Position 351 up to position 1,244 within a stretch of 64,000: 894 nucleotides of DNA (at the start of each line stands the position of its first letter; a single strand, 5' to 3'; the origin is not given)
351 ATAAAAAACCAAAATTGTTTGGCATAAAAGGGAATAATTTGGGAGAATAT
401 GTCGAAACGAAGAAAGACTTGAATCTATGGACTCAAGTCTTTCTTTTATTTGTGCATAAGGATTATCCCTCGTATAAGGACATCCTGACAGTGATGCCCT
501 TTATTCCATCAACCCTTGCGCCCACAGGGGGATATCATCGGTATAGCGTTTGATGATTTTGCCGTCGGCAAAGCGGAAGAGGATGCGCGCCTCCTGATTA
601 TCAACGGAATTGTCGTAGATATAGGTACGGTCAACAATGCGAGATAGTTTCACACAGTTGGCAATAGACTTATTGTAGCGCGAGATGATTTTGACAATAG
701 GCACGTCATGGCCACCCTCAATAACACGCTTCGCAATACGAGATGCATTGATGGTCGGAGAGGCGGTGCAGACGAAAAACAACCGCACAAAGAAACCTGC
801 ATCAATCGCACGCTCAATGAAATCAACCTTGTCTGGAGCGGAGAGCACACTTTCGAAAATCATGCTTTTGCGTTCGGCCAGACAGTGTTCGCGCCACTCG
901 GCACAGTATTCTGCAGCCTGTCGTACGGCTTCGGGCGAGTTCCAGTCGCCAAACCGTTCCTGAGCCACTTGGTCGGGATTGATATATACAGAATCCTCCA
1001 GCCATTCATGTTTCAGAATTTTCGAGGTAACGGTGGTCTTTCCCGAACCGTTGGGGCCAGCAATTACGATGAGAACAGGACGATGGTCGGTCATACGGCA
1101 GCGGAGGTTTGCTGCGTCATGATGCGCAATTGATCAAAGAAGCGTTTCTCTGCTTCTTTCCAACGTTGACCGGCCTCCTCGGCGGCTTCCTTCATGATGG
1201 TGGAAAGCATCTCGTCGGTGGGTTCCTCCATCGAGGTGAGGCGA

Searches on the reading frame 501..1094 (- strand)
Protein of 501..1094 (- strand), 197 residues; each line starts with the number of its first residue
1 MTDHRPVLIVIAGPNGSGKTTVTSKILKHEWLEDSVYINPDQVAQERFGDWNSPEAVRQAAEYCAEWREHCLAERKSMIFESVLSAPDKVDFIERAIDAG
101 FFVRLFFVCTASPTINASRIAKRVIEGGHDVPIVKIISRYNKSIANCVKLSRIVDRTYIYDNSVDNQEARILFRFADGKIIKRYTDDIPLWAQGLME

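Call 70: search_protein_families(library=pfam, proteins=[window:501-1094:-], max_evalue=0.00001)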
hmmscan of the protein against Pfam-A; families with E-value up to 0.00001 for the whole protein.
window:501-1094:- (197 aa): 4 families
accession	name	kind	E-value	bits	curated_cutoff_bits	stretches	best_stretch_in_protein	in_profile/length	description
PF06414.18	Zeta_toxin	-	1.9e-14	54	22.3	1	3-163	13-188/199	Zeta toxin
PF13671.12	AAA_33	-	3.5e-08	34.3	27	1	8-130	1-125/143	AAA domain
PF13238.12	AAA_18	-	3.9e-08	34.2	29.4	1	9-124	1-112/128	AAA domain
PF13173.12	AAA_14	-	4.3e-06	27.2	27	1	8-119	4-105/129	AAA domain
